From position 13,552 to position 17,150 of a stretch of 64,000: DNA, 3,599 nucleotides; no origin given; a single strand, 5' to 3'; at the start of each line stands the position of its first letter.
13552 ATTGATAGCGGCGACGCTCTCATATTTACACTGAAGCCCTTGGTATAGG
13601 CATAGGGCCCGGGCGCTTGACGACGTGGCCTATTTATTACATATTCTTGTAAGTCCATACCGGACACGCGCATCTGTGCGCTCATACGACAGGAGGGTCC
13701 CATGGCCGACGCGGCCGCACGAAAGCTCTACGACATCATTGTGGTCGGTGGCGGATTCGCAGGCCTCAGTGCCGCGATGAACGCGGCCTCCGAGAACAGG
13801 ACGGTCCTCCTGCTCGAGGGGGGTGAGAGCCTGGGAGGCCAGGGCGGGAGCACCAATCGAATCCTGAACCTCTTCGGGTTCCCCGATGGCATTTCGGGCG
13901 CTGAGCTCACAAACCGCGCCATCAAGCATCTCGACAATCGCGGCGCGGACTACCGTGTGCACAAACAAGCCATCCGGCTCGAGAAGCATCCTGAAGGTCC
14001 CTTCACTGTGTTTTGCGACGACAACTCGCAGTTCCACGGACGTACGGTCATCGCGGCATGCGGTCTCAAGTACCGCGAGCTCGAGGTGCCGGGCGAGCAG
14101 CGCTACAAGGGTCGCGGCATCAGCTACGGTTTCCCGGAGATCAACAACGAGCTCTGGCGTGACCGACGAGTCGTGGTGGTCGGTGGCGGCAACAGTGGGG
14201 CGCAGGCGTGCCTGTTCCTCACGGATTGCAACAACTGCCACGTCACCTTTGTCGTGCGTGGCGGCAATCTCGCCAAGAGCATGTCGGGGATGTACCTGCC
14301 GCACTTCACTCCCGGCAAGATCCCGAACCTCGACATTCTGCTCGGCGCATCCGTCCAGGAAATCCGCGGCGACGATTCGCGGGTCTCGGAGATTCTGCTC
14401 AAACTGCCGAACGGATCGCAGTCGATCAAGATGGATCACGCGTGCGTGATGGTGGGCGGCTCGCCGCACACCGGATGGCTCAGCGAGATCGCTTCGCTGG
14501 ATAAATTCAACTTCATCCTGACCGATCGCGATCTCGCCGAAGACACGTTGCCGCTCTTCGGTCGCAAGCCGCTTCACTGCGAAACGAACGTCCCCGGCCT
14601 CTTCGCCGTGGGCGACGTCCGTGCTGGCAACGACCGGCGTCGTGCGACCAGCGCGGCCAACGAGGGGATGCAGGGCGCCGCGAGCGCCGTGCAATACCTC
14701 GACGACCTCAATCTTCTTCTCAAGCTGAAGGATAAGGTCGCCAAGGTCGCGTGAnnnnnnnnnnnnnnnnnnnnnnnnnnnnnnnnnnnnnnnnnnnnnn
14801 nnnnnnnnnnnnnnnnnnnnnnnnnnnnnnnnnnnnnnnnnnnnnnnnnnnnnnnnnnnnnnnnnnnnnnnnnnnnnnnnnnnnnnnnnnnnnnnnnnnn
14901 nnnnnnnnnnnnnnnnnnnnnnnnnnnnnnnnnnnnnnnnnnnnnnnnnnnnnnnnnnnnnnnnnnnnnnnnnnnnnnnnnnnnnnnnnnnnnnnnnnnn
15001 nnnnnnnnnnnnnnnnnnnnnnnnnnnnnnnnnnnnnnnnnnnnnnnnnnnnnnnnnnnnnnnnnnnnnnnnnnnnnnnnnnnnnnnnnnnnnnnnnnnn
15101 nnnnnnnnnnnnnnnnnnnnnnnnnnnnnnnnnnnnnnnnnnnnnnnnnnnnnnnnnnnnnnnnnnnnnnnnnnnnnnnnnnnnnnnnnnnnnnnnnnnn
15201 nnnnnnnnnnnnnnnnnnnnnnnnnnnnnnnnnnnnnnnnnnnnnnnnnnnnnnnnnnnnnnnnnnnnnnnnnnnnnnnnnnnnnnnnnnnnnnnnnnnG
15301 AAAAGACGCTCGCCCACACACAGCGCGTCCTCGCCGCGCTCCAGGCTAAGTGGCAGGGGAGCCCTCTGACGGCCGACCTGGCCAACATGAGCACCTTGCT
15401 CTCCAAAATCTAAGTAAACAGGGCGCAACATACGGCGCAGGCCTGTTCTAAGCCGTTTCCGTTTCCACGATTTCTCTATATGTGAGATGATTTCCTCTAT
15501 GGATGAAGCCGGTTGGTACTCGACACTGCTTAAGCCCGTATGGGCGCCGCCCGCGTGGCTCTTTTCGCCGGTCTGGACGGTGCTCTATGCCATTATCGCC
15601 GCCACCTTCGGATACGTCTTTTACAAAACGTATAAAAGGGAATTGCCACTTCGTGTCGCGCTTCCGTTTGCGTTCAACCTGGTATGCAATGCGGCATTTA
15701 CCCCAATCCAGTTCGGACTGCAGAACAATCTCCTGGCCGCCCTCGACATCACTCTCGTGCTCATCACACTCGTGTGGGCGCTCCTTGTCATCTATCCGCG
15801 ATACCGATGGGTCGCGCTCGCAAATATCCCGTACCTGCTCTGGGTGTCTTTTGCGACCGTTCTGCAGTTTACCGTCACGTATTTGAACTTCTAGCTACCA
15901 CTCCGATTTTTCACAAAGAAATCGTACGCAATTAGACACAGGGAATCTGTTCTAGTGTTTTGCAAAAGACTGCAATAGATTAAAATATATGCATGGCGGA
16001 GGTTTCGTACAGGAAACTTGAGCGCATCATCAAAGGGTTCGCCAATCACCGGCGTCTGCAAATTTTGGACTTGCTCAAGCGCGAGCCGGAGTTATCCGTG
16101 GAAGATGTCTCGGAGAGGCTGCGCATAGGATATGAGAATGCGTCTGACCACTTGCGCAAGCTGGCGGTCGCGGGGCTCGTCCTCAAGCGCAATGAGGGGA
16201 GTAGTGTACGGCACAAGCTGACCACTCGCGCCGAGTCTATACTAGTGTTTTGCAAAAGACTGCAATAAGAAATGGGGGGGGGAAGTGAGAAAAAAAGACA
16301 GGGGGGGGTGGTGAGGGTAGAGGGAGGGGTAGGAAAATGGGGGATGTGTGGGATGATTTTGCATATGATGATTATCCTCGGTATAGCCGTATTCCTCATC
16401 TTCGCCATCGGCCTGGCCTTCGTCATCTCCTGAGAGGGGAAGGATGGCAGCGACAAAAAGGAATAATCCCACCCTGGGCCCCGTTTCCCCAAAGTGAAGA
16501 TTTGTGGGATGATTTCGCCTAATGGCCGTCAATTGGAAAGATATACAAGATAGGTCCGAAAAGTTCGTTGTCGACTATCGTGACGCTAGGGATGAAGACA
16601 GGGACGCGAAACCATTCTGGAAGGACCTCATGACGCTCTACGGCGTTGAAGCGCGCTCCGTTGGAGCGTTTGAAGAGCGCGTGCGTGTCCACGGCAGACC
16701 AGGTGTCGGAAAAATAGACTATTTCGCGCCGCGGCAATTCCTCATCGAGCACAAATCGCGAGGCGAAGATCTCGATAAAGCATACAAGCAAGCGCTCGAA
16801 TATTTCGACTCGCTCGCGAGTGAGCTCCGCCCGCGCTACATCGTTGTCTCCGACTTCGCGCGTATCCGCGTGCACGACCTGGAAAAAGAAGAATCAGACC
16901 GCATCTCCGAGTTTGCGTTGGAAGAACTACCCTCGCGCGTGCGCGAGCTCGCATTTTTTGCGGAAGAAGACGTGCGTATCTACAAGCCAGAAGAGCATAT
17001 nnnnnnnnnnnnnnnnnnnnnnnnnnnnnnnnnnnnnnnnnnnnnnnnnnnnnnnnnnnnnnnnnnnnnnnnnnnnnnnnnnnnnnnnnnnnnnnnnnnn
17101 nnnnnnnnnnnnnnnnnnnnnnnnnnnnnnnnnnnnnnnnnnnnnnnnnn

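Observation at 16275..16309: G9 and G8 homopolymer tracts in the leader of the RM gene: candidate phase-variation switch or G-quadruplex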

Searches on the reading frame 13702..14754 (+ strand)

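Call 6: search_protein_families(library=pfam, proteins=[window:13702-14754:+], max_evalue=0.01)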
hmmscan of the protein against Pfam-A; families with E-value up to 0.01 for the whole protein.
window:13702-14754:+ (350 aa): 14 families
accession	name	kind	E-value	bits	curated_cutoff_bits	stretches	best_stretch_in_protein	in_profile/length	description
PF07992.20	Pyr_redox_2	-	1.4e-30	107.2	26.1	1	10-321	1-290/291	Pyridine nucleotide-disulphide oxidoreductase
PF13738.12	Pyr_redox_3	-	2.1e-14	53.9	30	1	97-304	110-305/305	Pyridine nucleotide-disulphide oxidoreductase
PF00890.30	FAD_binding_2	-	6.2e-11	42.6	20.4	1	11-47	1-37/414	FAD binding domain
PF00070.33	Pyr_redox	-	3.7e-10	40.6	22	1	156-234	1-80/82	Pyridine nucleotide-disulphide oxidoreductase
PF01266.30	DAO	-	6.2e-10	39.6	27.9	1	11-51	1-42/353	FAD dependent oxidoreductase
PF03486.20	HI0933_like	-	9e-10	38.8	50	1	11-45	2-36/244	HI0933-like protein Rossmann domain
PF12831.13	FAD_oxidored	-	4.3e-09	36.6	27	1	11-48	1-38/416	FAD dependent oxidoreductase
PF13450.12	NAD_binding_8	-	9.9e-08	32.6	21.9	1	14-52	1-39/68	NAD(P)-binding Rossmann-like domain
PF01134.28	GIDA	-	4.3e-06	26.5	22.1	1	11-38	1-28/391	Glucose inhibited division protein A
PF01946.23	Thi4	-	4.6e-05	23.2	26.2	1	10-47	18-56/235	Thi4 family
PF05834.18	Lycopene_cycl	-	0.00022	20.9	23.4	0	11-44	1-36/380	Lycopene cyclase protein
PF01593.30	Amino_oxidase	-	0.0011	18.8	19.8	0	19-50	1-32/443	Flavin containing amine oxidoreductase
PF13434.12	Lys_Orn_oxgnase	-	0.0053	16.4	21.3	0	144-193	178-228/339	L-lysine 6-monooxygenase/L-ornithine 5-monooxygenase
PF13241.12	NAD_binding_7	-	0.0061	17.5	22.1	0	153-185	6-37/104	Putative NAD(P)-binding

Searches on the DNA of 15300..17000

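Call 23: search_rna_families(source=window, start=15300, end=17000, threshold=evalue, max_evalue=1)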
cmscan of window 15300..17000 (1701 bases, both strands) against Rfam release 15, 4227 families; matches with E-value up to 1: 1.
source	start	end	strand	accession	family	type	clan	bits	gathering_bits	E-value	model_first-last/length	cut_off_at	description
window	15712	15797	-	RF02308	TtnuCD34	Gene; snRNA; snoRNA; CD-box;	-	21.5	80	0.49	1-64/64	no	Tetrahymena snoRNA TtnuCD34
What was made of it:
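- Tried and rejected: Rfam scan of 15300-17000: only a chance snoRNA hit at E = 0.49 (call 23), so no known RNA family.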

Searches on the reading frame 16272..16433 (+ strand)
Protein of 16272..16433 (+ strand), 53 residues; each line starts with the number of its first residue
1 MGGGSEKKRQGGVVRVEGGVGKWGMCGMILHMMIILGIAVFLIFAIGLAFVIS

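Call 6: search_protein_families(library=pfam, proteins=[window:16272-16433:+], max_evalue=0.01)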
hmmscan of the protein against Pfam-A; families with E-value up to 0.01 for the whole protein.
window:16272-16433:+ (53 aa): 0 families

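Call 41: find_homologous_proteins(query=window:16272-16433:+, max_evalue=10)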
Query window:16272-16433:+ (53 aa): 1 proteins with E <= 10 among 2 candidates.
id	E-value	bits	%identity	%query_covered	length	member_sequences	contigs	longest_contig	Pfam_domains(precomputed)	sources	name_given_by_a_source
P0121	1.5e-24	102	100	100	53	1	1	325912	-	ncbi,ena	-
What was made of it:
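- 16365..16433 (+): Small hydrophobic ORF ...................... (22 aa). The public annotation calls the 53-aa form starting at 16272. The 53-aa form is found only on this contig (call 41).
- The public annotation calls the 53-aa ORF (call 41).
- Tried and rejected: Protein search with the 53-aa ORF: only itself was found, with no length variants and no homologues (call 41).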
